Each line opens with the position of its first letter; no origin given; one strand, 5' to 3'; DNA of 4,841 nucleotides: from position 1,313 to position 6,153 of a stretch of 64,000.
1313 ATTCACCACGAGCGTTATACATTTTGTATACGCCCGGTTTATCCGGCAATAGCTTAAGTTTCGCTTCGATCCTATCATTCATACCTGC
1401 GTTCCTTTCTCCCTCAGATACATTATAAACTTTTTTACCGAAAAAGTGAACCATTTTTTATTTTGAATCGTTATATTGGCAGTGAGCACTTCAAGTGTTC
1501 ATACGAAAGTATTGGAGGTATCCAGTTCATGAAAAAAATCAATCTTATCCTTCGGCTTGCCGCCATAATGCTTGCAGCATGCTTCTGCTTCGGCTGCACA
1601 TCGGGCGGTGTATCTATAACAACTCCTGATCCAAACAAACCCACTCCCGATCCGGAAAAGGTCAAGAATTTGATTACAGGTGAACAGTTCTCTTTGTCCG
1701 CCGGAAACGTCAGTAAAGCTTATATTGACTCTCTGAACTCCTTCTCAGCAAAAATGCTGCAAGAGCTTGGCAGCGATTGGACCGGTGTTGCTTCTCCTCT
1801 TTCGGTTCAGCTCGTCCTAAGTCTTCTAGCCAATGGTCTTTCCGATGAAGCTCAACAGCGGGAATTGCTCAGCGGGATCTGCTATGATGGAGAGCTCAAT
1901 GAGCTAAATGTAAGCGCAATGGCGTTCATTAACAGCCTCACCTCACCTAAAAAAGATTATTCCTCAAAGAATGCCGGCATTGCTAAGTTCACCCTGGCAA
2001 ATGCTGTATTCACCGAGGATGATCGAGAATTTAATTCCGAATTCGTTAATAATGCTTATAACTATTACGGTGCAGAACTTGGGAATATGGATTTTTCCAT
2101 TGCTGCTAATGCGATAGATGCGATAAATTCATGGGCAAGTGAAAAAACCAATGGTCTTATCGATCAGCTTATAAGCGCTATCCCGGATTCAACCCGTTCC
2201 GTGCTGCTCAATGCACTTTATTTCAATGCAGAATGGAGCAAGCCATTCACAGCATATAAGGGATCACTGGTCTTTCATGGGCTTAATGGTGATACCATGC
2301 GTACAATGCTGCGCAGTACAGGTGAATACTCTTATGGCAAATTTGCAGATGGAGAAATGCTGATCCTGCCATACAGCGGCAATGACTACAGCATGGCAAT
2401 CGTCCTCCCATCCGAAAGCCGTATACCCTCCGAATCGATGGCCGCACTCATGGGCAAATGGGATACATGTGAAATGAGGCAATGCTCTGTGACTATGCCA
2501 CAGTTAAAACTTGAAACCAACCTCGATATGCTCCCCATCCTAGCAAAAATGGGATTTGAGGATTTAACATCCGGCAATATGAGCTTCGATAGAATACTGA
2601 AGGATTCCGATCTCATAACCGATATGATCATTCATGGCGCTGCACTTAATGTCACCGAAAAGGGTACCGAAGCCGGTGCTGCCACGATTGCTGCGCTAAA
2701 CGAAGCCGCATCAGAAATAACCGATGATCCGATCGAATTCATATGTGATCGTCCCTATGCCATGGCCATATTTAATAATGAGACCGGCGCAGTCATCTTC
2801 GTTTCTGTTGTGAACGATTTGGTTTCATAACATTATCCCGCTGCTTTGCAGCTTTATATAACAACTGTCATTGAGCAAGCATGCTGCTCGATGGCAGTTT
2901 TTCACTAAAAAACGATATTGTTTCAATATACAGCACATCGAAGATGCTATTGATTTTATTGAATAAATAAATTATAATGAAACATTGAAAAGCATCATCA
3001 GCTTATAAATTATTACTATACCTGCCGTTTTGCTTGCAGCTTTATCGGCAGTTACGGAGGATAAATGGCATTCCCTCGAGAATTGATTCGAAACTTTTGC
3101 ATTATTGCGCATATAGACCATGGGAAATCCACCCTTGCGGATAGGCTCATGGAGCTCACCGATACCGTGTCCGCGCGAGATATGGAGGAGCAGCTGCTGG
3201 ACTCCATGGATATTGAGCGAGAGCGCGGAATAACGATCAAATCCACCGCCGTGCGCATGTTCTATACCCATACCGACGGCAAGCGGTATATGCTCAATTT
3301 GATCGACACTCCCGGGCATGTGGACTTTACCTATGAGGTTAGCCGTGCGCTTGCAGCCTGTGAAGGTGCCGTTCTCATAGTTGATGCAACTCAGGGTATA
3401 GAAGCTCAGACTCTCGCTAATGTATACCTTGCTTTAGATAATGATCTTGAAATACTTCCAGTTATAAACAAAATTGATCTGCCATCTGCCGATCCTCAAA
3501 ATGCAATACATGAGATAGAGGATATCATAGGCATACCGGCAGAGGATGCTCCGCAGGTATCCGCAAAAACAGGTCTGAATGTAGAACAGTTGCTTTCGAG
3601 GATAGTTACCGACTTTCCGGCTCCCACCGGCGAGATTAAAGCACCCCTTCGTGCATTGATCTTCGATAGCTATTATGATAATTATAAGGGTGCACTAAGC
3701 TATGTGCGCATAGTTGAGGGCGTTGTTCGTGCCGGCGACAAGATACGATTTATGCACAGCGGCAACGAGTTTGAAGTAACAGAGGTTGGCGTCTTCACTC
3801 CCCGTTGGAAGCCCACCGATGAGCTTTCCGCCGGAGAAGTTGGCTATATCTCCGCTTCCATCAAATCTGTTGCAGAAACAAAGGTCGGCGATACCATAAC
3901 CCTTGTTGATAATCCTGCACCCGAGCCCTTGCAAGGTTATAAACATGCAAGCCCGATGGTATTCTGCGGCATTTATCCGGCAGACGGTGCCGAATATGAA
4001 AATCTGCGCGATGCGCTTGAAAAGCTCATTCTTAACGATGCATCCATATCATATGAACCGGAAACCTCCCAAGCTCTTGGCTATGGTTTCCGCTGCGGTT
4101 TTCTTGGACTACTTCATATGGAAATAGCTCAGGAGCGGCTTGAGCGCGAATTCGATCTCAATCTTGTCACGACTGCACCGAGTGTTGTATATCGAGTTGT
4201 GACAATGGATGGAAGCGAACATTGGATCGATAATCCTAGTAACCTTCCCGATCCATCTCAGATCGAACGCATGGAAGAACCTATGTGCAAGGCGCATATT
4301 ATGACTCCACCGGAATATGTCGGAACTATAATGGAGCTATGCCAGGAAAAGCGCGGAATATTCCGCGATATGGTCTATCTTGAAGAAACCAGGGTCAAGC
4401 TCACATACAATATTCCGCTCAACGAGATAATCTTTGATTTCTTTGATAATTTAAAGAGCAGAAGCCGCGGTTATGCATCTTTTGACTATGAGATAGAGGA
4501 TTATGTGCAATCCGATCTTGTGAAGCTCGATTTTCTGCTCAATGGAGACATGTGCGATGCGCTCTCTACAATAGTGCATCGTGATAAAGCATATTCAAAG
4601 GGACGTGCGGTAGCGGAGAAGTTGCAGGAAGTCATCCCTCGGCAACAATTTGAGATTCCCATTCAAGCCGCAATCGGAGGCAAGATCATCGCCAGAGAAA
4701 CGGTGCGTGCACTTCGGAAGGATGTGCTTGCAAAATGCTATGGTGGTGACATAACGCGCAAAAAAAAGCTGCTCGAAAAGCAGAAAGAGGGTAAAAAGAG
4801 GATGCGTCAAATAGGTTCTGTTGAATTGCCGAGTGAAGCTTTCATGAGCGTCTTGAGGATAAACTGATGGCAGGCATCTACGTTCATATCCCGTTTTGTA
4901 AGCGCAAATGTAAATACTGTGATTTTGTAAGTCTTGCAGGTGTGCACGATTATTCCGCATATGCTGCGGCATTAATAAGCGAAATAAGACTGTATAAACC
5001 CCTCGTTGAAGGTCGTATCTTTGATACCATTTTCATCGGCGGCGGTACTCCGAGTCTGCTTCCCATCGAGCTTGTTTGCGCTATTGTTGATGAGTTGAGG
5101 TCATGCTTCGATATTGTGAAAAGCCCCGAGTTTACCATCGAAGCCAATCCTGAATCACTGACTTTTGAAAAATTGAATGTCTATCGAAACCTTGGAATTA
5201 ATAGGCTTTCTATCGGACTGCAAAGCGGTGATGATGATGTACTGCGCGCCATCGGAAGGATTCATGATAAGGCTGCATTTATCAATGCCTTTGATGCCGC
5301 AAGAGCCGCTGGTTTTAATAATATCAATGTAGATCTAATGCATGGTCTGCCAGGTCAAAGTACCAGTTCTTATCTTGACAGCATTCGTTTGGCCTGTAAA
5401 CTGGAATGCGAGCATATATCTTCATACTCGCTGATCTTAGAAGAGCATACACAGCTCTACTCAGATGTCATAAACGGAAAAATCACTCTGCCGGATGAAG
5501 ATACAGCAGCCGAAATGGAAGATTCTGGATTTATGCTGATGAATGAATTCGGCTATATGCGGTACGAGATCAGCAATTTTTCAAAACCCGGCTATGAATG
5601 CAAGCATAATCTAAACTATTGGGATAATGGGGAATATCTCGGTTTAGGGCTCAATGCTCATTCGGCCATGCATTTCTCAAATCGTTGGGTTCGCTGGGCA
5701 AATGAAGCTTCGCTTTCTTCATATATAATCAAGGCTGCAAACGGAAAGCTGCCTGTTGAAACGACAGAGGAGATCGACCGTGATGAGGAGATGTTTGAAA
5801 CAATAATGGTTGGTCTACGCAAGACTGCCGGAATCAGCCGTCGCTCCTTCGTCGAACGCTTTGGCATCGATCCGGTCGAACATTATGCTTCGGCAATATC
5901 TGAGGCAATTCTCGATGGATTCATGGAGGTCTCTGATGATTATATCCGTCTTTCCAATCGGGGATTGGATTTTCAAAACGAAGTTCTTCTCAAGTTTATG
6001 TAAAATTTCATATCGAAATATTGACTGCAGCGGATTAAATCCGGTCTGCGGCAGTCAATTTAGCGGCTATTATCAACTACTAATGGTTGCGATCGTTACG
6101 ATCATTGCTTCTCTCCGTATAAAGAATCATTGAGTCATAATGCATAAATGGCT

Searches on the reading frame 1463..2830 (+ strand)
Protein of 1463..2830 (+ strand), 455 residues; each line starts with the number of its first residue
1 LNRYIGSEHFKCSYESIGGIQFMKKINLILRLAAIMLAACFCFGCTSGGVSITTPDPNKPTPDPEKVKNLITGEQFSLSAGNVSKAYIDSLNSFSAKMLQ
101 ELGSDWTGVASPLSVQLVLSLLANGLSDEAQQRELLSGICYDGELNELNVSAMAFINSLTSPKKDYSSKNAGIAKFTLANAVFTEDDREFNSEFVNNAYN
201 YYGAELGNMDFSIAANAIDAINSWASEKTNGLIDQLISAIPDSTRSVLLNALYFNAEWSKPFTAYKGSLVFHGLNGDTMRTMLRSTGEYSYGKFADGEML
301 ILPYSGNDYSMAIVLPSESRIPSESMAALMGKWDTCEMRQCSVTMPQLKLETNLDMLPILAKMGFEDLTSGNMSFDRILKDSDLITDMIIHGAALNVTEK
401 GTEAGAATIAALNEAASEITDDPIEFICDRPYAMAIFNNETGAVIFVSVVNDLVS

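Call 29: search_protein_families(library=pfam, proteins=[window:1463-2830:+], max_evalue=0.00001)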
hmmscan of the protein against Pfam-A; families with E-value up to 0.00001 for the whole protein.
window:1463-2830:+ (455 aa): 1 family
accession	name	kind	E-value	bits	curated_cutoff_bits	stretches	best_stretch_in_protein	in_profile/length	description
PF00079.25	Serpin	-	3.8e-68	230.8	27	1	90-452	2-369/370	Serpin (serine protease inhibitor)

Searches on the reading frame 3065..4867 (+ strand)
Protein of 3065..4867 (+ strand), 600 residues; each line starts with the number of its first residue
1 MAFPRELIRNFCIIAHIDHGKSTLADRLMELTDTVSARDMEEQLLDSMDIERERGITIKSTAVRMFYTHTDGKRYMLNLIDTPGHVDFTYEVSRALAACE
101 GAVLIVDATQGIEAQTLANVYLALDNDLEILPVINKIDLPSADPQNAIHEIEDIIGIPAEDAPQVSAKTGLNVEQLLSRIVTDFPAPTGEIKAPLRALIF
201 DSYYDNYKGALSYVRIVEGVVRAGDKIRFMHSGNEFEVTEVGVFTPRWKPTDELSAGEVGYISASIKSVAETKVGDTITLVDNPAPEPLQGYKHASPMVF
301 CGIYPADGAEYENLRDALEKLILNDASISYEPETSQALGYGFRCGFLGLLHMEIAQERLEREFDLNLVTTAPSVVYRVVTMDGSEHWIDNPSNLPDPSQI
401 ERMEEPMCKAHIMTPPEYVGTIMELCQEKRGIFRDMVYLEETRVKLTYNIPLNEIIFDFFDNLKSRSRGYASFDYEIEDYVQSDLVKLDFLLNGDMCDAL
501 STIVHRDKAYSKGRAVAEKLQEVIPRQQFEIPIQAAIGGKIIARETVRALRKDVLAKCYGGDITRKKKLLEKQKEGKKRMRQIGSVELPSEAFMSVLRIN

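Call 29: search_protein_families(library=pfam, proteins=[window:3065-4867:+], max_evalue=0.00001)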
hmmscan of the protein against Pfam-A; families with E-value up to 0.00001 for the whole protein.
window:3065-4867:+ (600 aa): 6 families
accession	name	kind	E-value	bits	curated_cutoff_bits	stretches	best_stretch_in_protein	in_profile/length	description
PF00009.33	GTP_EFTU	-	1.8e-53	181.3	26.5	1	8-185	3-187/188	Elongation factor Tu GTP binding domain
PF06421.17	LepA_C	-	5.5e-51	171.6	29.7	1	492-598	1-107/107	GTP-binding protein LepA C-terminus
PF00679.30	EFG_C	-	2e-22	79.4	27.9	1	403-488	2-86/89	Elongation factor G C-terminus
PF03144.31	GTP_EFTU_D2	-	1e-12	48.7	30.3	1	209-279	1-73/73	Elongation factor Tu domain 2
PF14492.12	EFG_III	-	8.7e-08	32.6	27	1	296-369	3-73/75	Elongation Factor G, domain III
PF22042.2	EF-G_D2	-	6.6e-06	26.6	27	0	194-278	1-81/84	Elongation factor G domain 2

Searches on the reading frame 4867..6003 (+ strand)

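Call 29: search_protein_families(library=pfam, proteins=[window:4867-6003:+], max_evalue=0.00001)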
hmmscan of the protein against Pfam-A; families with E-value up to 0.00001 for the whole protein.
window:4867-6003:+ (378 aa): 2 families
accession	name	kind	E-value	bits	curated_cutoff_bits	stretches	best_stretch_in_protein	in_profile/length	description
PF04055.27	Radical_SAM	-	4.2e-27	95.8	29.5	1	5-175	1-165/166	Radical SAM superfamily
PF06969.22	HemN_C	-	1.4e-13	51.1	24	1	303-369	1-67/67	HemN C-terminal domain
